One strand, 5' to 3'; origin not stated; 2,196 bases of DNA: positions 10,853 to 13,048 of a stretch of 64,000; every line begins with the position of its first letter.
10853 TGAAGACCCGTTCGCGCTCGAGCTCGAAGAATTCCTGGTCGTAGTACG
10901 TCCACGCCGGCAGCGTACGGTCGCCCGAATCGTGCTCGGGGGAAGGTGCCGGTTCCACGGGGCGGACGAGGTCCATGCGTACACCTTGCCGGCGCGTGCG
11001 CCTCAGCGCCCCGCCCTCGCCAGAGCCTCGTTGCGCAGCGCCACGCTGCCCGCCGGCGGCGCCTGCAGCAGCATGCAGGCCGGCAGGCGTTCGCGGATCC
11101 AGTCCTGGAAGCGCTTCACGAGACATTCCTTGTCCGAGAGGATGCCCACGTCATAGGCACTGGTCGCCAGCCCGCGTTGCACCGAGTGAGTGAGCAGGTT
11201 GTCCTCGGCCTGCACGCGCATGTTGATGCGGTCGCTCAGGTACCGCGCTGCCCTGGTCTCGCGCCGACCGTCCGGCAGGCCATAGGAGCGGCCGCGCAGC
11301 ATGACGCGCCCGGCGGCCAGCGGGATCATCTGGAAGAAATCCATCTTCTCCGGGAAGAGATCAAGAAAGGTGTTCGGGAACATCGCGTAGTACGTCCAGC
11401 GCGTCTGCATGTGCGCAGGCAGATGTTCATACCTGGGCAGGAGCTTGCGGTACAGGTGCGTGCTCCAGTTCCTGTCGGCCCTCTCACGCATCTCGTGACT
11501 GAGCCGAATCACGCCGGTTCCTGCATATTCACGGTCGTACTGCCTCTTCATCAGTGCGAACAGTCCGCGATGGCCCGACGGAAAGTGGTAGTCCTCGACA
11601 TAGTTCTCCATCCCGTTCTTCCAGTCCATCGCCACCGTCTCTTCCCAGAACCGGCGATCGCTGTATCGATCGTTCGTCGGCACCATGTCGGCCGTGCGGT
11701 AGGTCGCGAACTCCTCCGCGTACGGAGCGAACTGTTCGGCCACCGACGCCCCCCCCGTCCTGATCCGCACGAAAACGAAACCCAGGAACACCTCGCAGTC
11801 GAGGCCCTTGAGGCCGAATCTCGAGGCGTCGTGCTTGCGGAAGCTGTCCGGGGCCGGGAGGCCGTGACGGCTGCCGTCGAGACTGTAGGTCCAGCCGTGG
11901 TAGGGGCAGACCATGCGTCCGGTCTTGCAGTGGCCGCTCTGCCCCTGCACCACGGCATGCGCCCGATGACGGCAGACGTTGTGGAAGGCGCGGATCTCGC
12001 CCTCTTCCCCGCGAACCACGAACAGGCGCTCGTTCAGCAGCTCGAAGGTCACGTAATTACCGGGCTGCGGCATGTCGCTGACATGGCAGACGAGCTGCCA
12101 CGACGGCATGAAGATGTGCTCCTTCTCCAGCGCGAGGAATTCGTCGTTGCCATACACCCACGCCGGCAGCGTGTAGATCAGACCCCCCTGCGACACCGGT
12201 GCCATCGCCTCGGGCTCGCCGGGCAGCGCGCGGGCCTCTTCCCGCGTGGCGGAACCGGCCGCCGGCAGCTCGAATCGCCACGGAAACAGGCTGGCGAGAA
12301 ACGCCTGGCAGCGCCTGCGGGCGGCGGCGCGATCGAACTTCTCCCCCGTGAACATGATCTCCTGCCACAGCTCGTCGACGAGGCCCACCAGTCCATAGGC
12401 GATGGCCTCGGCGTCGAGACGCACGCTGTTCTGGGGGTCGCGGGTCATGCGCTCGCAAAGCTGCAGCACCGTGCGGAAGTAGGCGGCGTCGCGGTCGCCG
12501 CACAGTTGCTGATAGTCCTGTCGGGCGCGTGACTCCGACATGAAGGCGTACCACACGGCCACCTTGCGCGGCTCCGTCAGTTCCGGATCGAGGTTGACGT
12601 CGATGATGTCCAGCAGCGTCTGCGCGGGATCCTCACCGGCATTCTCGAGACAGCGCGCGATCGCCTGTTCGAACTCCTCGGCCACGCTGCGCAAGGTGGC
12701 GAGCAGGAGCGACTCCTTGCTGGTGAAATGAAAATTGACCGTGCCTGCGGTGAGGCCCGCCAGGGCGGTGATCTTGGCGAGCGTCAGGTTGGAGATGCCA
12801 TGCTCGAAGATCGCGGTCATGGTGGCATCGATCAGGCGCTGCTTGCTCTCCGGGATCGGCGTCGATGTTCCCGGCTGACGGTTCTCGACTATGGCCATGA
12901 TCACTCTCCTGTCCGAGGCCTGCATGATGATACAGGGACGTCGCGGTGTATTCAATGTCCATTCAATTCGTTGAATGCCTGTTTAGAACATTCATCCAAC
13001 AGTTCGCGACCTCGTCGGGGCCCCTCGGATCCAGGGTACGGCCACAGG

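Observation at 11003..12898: TetR-family repressor domain fused in-frame to a Rieske oxygenase alpha subunit (enzyme-regulator fusion, PutA-like logic)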

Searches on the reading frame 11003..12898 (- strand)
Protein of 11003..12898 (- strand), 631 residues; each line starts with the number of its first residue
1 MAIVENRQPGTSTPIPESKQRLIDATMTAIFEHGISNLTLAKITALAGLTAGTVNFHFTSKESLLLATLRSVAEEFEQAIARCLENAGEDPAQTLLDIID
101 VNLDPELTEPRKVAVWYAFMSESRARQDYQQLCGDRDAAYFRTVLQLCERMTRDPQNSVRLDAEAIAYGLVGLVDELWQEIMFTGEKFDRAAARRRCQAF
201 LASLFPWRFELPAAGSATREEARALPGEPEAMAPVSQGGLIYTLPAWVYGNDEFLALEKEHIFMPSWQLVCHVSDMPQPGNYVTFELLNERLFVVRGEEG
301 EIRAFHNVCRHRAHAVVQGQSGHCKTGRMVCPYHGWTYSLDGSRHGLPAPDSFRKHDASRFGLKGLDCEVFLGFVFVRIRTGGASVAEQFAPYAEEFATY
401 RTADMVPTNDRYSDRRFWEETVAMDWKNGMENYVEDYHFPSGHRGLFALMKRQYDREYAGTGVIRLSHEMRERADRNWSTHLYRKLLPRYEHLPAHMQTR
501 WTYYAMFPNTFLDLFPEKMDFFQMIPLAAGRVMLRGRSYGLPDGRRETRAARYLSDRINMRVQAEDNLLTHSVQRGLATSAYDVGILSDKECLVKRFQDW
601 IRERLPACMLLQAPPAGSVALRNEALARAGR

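Call 3: search_protein_families(library=pfam, proteins=[window:11003-12898:-], max_evalue=0.01)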
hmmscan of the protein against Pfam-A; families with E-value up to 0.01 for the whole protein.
window:11003-12898:- (631 aa): 4 families
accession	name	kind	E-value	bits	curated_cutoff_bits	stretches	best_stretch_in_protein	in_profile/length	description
PF00848.25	Ring_hydroxyl_A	-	2.4e-32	113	24.9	1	411-606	3-207/208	Ring hydroxylating alpha subunit (catalytic domain)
PF00355.32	Rieske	-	4.3e-21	75.1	20.3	1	266-353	1-84/88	Rieske [2Fe-2S] domain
PF13977.11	TetR_C_6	-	5.4e-16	59.2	27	1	91-205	1-114/115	BetI-type transcriptional repressor, C-terminal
PF00440.29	TetR_N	-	3.7e-10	39.9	24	1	22-67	1-46/47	Bacterial regulatory proteins, tetR family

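Call 4: search_protein_families(library=ncbifam, proteins=[window:11003-12898:-], max_evalue=0.01)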
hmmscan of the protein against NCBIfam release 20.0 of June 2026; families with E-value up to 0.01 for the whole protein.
window:11003-12898:- (631 aa): 24 families
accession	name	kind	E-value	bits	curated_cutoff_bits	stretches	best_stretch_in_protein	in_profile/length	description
NF058607.1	GlBtMonoOxGbcA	equivalog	1.3e-35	122.7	670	1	240-452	29-231/420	glycine betaine monooxygenase oxygenase subunit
TIGR03384.1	betaine_BetI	equivalog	2.2e-26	92.7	201.3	1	18-203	9-187/189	choline-binding transcriptional repressor BetI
NF001978.0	PRK00767.1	equivalog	4e-26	92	118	1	19-203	11-189/197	transcriptional regulator BetI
NF042946.1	3PPDioc_HcaE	equivalog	1.1e-22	80.7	830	1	247-388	19-161/450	3-phenylpropionate/cinnamic acid dioxygenase subunit alpha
TIGR03228.1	anthran_1_2_A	equivalog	1.3e-21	76.9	671.9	1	242-451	14-221/438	anthranilate 1,2-dioxygenase large subunit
TIGR03229.1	benzo_1_2_benA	equivalog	1.2e-15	57.3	780.95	1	246-388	18-163/433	benzoate 1,2-dioxygenase large subunit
NF041684.1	ant_diox_AndAc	equivalog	1.8e-12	46.6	750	1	244-399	23-184/418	anthranilate 1,2-dioxygenase large subunit AndAc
NF041196.1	ScbR_bind_reg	equivalog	1e-09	38.8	150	1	19-100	8-88/191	ScbR family autoregulator-binding transcription factor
NF051852.1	efflux_TF_MtrR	exception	3.4e-09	36.8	280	1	18-99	11-96/205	multidrug efflux system transcriptional repressor MtrR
NF053878.1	FATransRegFadRBac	equivalog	6.3e-09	35.9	200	1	20-201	6-184/190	fatty acid metabolism transcriptional regulator FadR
NF007949.0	PRK10668.1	equivalog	2.4e-08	33.7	271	1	16-194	10-192/216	multidrug efflux transporter transcriptional repressor AcrR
NF053516.1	TranRepPrsAVib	equivalog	3.1e-08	33.7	300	1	17-105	6-94/208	TetR family transcriptional repressor PsrA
NF050111.1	TransRegSACE7040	equivalog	2.6e-07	30.7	250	1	19-116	3-99/186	SACE_7040 family transcriptional regulator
NF007430.0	PRK09975.1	equivalog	6.2e-07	28.8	274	1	18-114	12-108/220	acrEF/envCD operon transcriptional regulator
NF052579.1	BetMthstMoxSdmAMthl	equivalog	6e-06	25.4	600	1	279-339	29-86/351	4beta-methylsterol monooxygenase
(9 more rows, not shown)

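Call 6: find_homologous_proteins(query=window:11003-12898:-, max_evalue=1e-10)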
Query window:11003-12898:- (631 aa): 806 proteins with E <= 1e-10 among 8000 candidates; the best 120 are listed.
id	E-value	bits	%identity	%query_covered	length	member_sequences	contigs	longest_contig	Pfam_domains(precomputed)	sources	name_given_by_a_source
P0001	0.0e+0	1470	100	100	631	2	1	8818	PF13977.12,PF00440.30,PF00355.33,PF00848.26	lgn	-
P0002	0.0e+0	1351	91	100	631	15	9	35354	PF13977.12,PF00440.30,PF00355.33,PF00848.26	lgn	-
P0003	0.0e+0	1291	86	100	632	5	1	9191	PF13977.12,PF00440.30,PF00355.33,PF00848.26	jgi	jgi:phenylpropionate dioxygenase-like ring-hydroxylating dioxygenase large terminal subunit/AcrR fam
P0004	0.0e+0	1134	76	99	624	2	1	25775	PF13977.12,PF00440.30,PF00355.33,PF00848.26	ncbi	ncbi:MAG: SRPBCC family protein [Gammaproteobacteria bacterium]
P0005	0.0e+0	1110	75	99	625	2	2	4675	PF13977.12,PF00440.30,PF00355.33,PF00848.26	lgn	-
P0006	0.0e+0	1071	72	99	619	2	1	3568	PF13977.12,PF00440.30,PF00355.33,PF00848.26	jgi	jgi:phenylpropionate dioxygenase-like ring-hydroxylating dioxygenase large terminal subunit/DNA-bind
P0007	1.3e-278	944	67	97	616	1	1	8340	PF13977.12,PF00440.30,PF00355.33,PF00848.26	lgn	-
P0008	1.1e-252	858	61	97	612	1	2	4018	PF13977.12,PF00440.30,PF00355.33,PF00848.26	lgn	-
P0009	3.7e-250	850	61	97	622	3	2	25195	PF13977.12,PF00440.30,PF00355.33,PF00848.26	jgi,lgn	-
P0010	5.8e-250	849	59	97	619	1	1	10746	PF13977.12,PF00440.30,PF00355.33,PF00848.26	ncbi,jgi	jgi:phenylpropionate dioxygenase-like ring-hydroxylating dioxygenase large terminal subunit/AcrR fam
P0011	1.3e-249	848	60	97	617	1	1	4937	PF13977.12,PF00440.30,PF00355.33,PF00848.26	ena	-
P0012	2.8e-249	847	61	96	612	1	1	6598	PF13977.12,PF00440.30,PF00355.33,PF00848.26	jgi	jgi:phenylpropionate dioxygenase-like ring-hydroxylating dioxygenase large terminal subunit/DNA-bind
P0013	3.3e-249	847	60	96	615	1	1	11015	PF13977.12,PF00440.30,PF00355.33,PF00848.26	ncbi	ncbi:MAG TPA: SRPBCC family protein [Gammaproteobacteria bacterium]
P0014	5.6e-249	846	60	97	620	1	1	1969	PF13977.12,PF00440.30,PF00355.33,PF00848.26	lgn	-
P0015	8.7e-249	846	60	97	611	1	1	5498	PF13977.12,PF00440.30,PF00355.33,PF00848.26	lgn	-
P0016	1.2e-248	845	59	99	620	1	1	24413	PF13977.12,PF00440.30,PF00355.33,PF00848.26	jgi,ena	-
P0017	1.6e-247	841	59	97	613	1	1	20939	PF13977.12,PF00440.30,PF00355.33,PF00848.26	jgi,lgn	-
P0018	6.4e-247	839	59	97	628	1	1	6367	PF13977.12,PF00440.30,PF00355.33,PF00848.26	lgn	-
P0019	1.3e-246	838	59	97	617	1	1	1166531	PF13977.12,PF00440.30,PF00355.33,PF00848.26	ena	-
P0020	4.3e-245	833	59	95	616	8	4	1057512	PF13977.12,PF00440.30,PF00355.33,PF00848.26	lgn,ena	-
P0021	3.9e-243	827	60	96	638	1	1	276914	PF13977.12,PF00440.30,PF00355.33,PF00848.26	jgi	jgi:phenylpropionate dioxygenase-like ring-hydroxylating dioxygenase large terminal subunit/AcrR fam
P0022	5.1e-240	817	60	94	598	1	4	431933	PF13977.12,PF00440.30,PF00355.33,PF00848.26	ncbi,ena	-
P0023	4.5e-239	813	59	95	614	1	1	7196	PF13977.12,PF00440.30,PF00355.33,PF00848.26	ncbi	-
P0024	8.2e-238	809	57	99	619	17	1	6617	PF13977.12,PF00440.30,PF00355.33,PF00848.26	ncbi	-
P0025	3.6e-234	797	55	97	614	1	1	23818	PF13977.12,PF00440.30,PF00355.33,PF00848.26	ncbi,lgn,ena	-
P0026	1.2e-231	789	56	97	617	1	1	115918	PF13977.12,PF00440.30,PF00355.33,PF00848.26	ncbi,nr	ncbi:MAG: Rieske 2Fe-2S domain-containing protein [Gammaproteobacteria bacterium]|nr:Rieske 2Fe-2S d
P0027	9.5e-231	786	56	98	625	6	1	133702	PF13977.12,PF00440.30,PF00355.33,PF00848.26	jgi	jgi:phenylpropionate dioxygenase-like ring-hydroxylating dioxygenase large terminal subunit/AcrR fam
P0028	2.5e-230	785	56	97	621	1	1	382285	PF13977.12,PF00440.30,PF00355.33,PF00848.26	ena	-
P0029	7.2e-230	783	56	97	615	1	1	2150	PF13977.12,PF00440.30,PF00355.33,PF00848.26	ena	-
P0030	2.0e-229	782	55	96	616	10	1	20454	PF13977.12,PF00440.30,PF00355.33,PF00848.26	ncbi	-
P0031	4.0e-229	781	57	94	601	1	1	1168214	PF13977.12,PF00440.30,PF00355.33,PF00848.26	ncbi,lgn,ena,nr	ncbi:MAG: Rieske 2Fe-2S domain-containing protein [Gammaproteobacteria bacterium]|nr:Rieske 2Fe-2S d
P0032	2.4e-228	778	57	94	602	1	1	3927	PF13977.12,PF00440.30,PF00355.33,PF00848.26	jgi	jgi:phenylpropionate dioxygenase-like ring-hydroxylating dioxygenase large terminal subunit/AcrR fam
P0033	2.7e-228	778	56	97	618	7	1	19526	PF13977.12,PF00440.30,PF00355.33,PF00848.26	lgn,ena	-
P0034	8.2e-228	776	56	94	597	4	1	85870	PF13977.12,PF00440.30,PF00355.33,PF00848.26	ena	-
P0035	3.2e-227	774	58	95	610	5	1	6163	PF13977.12,PF00440.30,PF00355.33,PF00848.26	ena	-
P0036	4.5e-227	774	58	93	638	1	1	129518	PF13977.12,PF00440.30,PF00355.33,PF00848.26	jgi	jgi:phenylpropionate dioxygenase-like ring-hydroxylating dioxygenase large terminal subunit/AcrR fam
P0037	6.2e-227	773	58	95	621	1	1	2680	PF13977.12,PF00440.30,PF00355.33,PF00848.26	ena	-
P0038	8.2e-227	773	57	95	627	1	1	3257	PF13977.12,PF00440.30,PF00355.33,PF00848.26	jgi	jgi:phenylpropionate dioxygenase-like ring-hydroxylating dioxygenase large terminal subunit/AcrR fam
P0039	1.7e-226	772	56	97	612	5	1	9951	PF13977.12,PF00440.30,PF00355.33,PF00848.26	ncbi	-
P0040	2.4e-226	771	56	97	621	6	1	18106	PF13977.12,PF00440.30,PF00355.33,PF00848.26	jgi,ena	-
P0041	5.2e-226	770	57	94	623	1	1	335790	PF13977.12,PF00440.30,PF00355.33,PF00848.26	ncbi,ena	-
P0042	7.4e-225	766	56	98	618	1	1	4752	PF13977.12,PF00440.30,PF00355.33,PF00848.26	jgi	jgi:phenylpropionate dioxygenase-like ring-hydroxylating dioxygenase large terminal subunit/AcrR fam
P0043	9.7e-225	766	57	95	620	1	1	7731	PF13977.12,PF00440.30,PF00355.33,PF00848.26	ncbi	-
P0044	5.1e-224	764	56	97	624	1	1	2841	PF13977.12,PF00440.30,PF00355.33,PF00848.26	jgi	-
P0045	7.5e-224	763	57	95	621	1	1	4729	PF13977.12,PF00440.30,PF00355.33,PF00848.26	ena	-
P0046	8.4e-224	763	55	95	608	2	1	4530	PF13977.12,PF00440.30,PF00355.33,PF00848.26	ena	-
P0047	1.1e-223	763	56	97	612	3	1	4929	PF13977.12,PF00440.30,PF00355.33,PF00848.26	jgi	jgi:phenylpropionate dioxygenase-like ring-hydroxylating dioxygenase large terminal subunit/AcrR fam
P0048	3.6e-223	761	56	97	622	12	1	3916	PF13977.12,PF00440.30,PF00355.33,PF00848.26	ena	-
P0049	5.8e-223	760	56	97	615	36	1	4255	PF13977.12,PF00440.30,PF00355.33,PF00848.26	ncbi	-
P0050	1.7e-222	759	56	95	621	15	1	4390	PF13977.12,PF00440.30,PF00355.33,PF00848.26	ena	-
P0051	4.7e-220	751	57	95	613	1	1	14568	PF13977.12,PF00440.30,PF00355.33,PF00848.26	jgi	jgi:phenylpropionate dioxygenase-like ring-hydroxylating dioxygenase large terminal subunit/AcrR fam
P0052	7.3e-220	750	56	97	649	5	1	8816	PF13977.12,PF00440.30,PF00355.33,PF00848.26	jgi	jgi:phenylpropionate dioxygenase-like ring-hydroxylating dioxygenase large terminal subunit/AcrR fam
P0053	7.9e-220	750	55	95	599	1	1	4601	PF13977.12,PF00440.30,PF00355.33,PF00848.26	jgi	-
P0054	1.5e-219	749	56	95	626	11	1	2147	PF13977.12,PF00440.30,PF00355.33,PF00848.26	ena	-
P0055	1.8e-219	749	54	97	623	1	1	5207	PF13977.12,PF00440.30,PF00355.33,PF00848.26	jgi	-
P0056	3.2e-219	748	54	99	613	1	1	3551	PF13977.12,PF00440.30,PF00355.33,PF00848.26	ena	-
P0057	3.9e-219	748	55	97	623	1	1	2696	PF13977.12,PF00440.30,PF00355.33,PF00848.26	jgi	jgi:phenylpropionate dioxygenase-like ring-hydroxylating dioxygenase large terminal subunit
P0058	1.1e-218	746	55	97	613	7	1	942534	PF13977.12,PF00440.30,PF00355.33,PF00848.26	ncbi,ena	-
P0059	1.2e-218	746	54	98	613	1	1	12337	PF13977.12,PF00440.30,PF00355.33,PF00848.26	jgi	jgi:phenylpropionate dioxygenase-like ring-hydroxylating dioxygenase large terminal subunit/AcrR fam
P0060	1.7e-218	746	54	98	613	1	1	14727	PF13977.12,PF00440.30,PF00355.33,PF00848.26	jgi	jgi:phenylpropionate dioxygenase-like ring-hydroxylating dioxygenase large terminal subunit/AcrR fam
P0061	1.8e-218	745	54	97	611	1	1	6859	PF13977.12,PF00440.30,PF00355.33,PF00848.26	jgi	jgi:phenylpropionate dioxygenase-like ring-hydroxylating dioxygenase large terminal subunit/AcrR fam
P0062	3.6e-218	744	55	97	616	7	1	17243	PF13977.12,PF00440.30,PF00355.33,PF00848.26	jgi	jgi:phenylpropionate dioxygenase-like ring-hydroxylating dioxygenase large terminal subunit/AcrR fam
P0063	3.8e-218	744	55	97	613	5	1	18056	PF13977.12,PF00440.30,PF00355.33,PF00848.26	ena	-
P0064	8.0e-218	743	54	97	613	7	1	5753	PF13977.12,PF00440.30,PF00355.33,PF00848.26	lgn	-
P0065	8.4e-218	743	53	99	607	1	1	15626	PF13977.12,PF00440.30,PF00355.33,PF00848.26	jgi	jgi:phenylpropionate dioxygenase-like ring-hydroxylating dioxygenase large terminal subunit/AcrR fam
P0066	1.4e-217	742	54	96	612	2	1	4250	PF13977.12,PF00440.30,PF00355.33,PF00848.26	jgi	jgi:phenylpropionate dioxygenase-like ring-hydroxylating dioxygenase large terminal subunit/AcrR fam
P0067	1.5e-217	742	53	99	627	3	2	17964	PF13977.12,PF00440.30,PF00355.33,PF00848.26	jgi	jgi:phenylpropionate dioxygenase-like ring-hydroxylating dioxygenase large terminal subunit/AcrR fam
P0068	1.6e-217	742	56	97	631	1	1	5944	PF13977.12,PF00440.30,PF00355.33,PF00848.26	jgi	-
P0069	2.2e-217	742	54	95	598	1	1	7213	PF13977.12,PF00440.30,PF00355.33,PF00848.26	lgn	-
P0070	2.3e-217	742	53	98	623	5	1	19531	PF13977.12,PF00440.30,PF00355.33,PF00848.26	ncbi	ncbi:MAG: SRPBCC family protein, partial [bacterium]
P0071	3.1e-217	741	52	99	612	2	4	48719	PF13977.12,PF00440.30,PF00355.33,PF00848.26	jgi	-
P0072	4.3e-217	741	55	98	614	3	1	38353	PF13977.12,PF00440.30,PF00355.33,PF00848.26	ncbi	-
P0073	5.9e-217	740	54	99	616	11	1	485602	PF13977.12,PF00440.30,PF00355.33,PF00848.26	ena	-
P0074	6.2e-217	740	55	97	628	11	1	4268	PF13977.12,PF00440.30,PF00355.33,PF00848.26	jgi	jgi:phenylpropionate dioxygenase-like ring-hydroxylating dioxygenase large terminal subunit/AcrR fam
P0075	7.5e-217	740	54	96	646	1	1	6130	PF13977.12,PF00440.30,PF00355.33,PF00848.26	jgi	jgi:phenylpropionate dioxygenase-like ring-hydroxylating dioxygenase large terminal subunit/AcrR fam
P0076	7.8e-217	740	55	96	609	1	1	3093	PF13977.12,PF00440.30,PF00355.33,PF00848.26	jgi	jgi:phenylpropionate dioxygenase-like ring-hydroxylating dioxygenase large terminal subunit/AcrR fam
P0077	8.8e-217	740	54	98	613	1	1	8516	PF13977.12,PF00440.30,PF00355.33,PF00848.26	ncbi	-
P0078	1.0e-216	740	54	97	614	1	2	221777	PF13977.12,PF00440.30,PF00355.33,PF00848.26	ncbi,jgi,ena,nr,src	ncbi:MAG TPA: SRPBCC family protein [Steroidobacteraceae bacterium]|nr:SRPBCC family protein [Steroi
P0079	1.1e-216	739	54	98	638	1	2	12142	PF13977.12,PF00440.30,PF00355.33,PF00848.26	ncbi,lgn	-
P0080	1.6e-216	739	55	97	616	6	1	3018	PF13977.12,PF00440.30,PF00355.33,PF00848.26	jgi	jgi:phenylpropionate dioxygenase-like ring-hydroxylating dioxygenase large terminal subunit/AcrR fam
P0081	2.7e-216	738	54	96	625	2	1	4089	PF13977.12,PF00440.30,PF00355.33,PF00848.26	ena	-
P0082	3.5e-216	738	54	97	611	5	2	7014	PF13977.12,PF00440.30,PF00355.33,PF00848.26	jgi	jgi:phenylpropionate dioxygenase-like ring-hydroxylating dioxygenase large terminal subunit/AcrR fam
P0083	8.9e-216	736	55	97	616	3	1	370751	PF13977.12,PF00440.30,PF00355.33,PF00848.26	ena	-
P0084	1.0e-215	736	54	97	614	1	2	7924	PF13977.12,PF00440.30,PF00355.33,PF00848.26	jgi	jgi:phenylpropionate dioxygenase-like ring-hydroxylating dioxygenase large terminal subunit/AcrR fam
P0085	1.6e-215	736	54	97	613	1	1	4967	PF13977.12,PF00440.30,PF00355.33,PF00848.26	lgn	-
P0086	2.1e-215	735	53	99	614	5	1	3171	PF13977.12,PF00440.30,PF00355.33,PF00848.26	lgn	-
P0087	2.5e-215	735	54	98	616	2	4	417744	PF13977.12,PF00440.30,PF00355.33,PF00848.26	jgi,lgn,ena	-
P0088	2.5e-215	735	53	99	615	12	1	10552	PF13977.12,PF00440.30,PF00355.33,PF00848.26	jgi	jgi:phenylpropionate dioxygenase-like ring-hydroxylating dioxygenase large terminal subunit/AcrR fam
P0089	3.4e-215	735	53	99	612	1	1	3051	PF13977.12,PF00440.30,PF00355.33,PF00848.26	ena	-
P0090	3.8e-215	734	55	97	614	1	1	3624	PF13977.12,PF00440.30,PF00355.33,PF00848.26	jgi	jgi:phenylpropionate dioxygenase-like ring-hydroxylating dioxygenase large terminal subunit/AcrR fam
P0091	5.2e-215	734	54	97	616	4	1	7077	PF13977.12,PF00440.30,PF00355.33,PF00848.26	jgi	jgi:phenylpropionate dioxygenase-like ring-hydroxylating dioxygenase large terminal subunit/AcrR fam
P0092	5.2e-215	734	52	97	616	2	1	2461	PF13977.12,PF00440.30,PF00355.33,PF00848.26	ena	-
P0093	6.1e-215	734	54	97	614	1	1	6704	PF13977.12,PF00440.30,PF00355.33,PF00848.26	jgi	jgi:phenylpropionate dioxygenase-like ring-hydroxylating dioxygenase large terminal subunit/AcrR fam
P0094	6.5e-215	734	55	97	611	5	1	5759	PF13977.12,PF00440.30,PF00355.33,PF00848.26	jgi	jgi:phenylpropionate dioxygenase-like ring-hydroxylating dioxygenase large terminal subunit/AcrR fam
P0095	6.8e-215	734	53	99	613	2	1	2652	PF13977.12,PF00440.30,PF00355.33,PF00848.26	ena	-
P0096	7.2e-215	734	54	97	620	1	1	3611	PF13977.12,PF00440.30,PF00355.33,PF00848.26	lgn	-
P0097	1.0e-214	733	54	97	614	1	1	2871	PF13977.12,PF00440.30,PF00355.33,PF00848.26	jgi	jgi:phenylpropionate dioxygenase-like ring-hydroxylating dioxygenase large terminal subunit/AcrR fam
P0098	1.3e-214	733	53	99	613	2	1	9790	PF13977.12,PF00440.30,PF00355.33,PF00848.26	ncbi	-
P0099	1.4e-214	733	54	97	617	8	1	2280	PF13977.12,PF00440.30,PF00355.33,PF00848.26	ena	-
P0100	1.8e-214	732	54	97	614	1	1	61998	PF13977.12,PF00440.30,PF00355.33,PF00848.26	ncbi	-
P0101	1.8e-214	732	54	97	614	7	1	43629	PF13977.12,PF00440.30,PF00355.33,PF00848.26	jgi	jgi:phenylpropionate dioxygenase-like ring-hydroxylating dioxygenase large terminal subunit/AcrR fam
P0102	2.0e-214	732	54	99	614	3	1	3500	PF13977.12,PF00440.30,PF00355.33,PF00848.26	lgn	-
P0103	2.8e-214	732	54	97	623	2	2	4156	PF13977.12,PF00440.30,PF00355.33,PF00848.26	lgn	-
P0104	2.9e-214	732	53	95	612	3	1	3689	PF13977.12,PF00440.30,PF00355.33,PF00848.26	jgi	jgi:phenylpropionate dioxygenase-like ring-hydroxylating dioxygenase large terminal subunit/AcrR fam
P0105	3.4e-214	731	54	94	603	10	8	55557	PF13977.12,PF00440.30,PF00355.33,PF00848.26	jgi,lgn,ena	-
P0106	3.4e-214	731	54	97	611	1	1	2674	PF13977.12,PF00440.30,PF00355.33,PF00848.26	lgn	-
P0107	3.5e-214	731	53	99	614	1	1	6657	PF13977.12,PF00440.30,PF00355.33,PF00848.26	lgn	-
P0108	4.5e-214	731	54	97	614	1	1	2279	PF13977.12,PF00440.30,PF00355.33,PF00848.26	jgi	jgi:phenylpropionate dioxygenase-like ring-hydroxylating dioxygenase large terminal subunit/AcrR fam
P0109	4.9e-214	731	54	98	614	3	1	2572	PF13977.12,PF00440.30,PF00355.33,PF00848.26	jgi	jgi:phenylpropionate dioxygenase-like ring-hydroxylating dioxygenase large terminal subunit/AcrR fam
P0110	6.0e-214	730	54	97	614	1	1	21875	PF13977.12,PF00440.30,PF00355.33,PF00848.26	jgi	jgi:phenylpropionate dioxygenase-like ring-hydroxylating dioxygenase large terminal subunit/AcrR fam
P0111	6.4e-214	730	53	99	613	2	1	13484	PF13977.12,PF00440.30,PF00355.33,PF00848.26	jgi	jgi:phenylpropionate dioxygenase-like ring-hydroxylating dioxygenase large terminal subunit/AcrR fam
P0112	6.6e-214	730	53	97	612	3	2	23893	PF13977.12,PF00440.30,PF00355.33,PF00848.26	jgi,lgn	jgi:phenylpropionate dioxygenase-like ring-hydroxylating dioxygenase large terminal subunit/AcrR fam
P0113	8.2e-214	730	55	97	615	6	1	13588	PF13977.12,PF00440.30,PF00355.33,PF00848.26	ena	-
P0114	8.4e-214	730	53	97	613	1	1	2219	PF13977.12,PF00440.30,PF00355.33,PF00848.26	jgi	-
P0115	9.2e-214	730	53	96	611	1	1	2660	PF13977.12,PF00440.30,PF00355.33,PF00848.26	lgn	-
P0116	1.5e-213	729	54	98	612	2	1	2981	PF13977.12,PF00440.30,PF00355.33,PF00848.26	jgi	jgi:phenylpropionate dioxygenase-like ring-hydroxylating dioxygenase large terminal subunit/AcrR fam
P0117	1.6e-213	729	54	97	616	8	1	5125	PF13977.12,PF00440.30,PF00355.33,PF00848.26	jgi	jgi:phenylpropionate dioxygenase-like ring-hydroxylating dioxygenase large terminal subunit/AcrR fam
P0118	1.6e-213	729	54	97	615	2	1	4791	PF13977.12,PF00440.30,PF00355.33,PF00848.26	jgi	jgi:phenylpropionate dioxygenase-like ring-hydroxylating dioxygenase large terminal subunit/DNA-bind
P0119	1.9e-213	729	54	97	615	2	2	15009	PF13977.12,PF00440.30,PF00355.33,PF00848.26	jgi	jgi:phenylpropionate dioxygenase-like ring-hydroxylating dioxygenase large terminal subunit/AcrR fam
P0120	1.9e-213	729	53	98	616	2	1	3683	PF13977.12,PF00440.30,PF00355.33,PF00848.26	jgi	jgi:phenylpropionate dioxygenase-like ring-hydroxylating dioxygenase large terminal subunit/AcrR fam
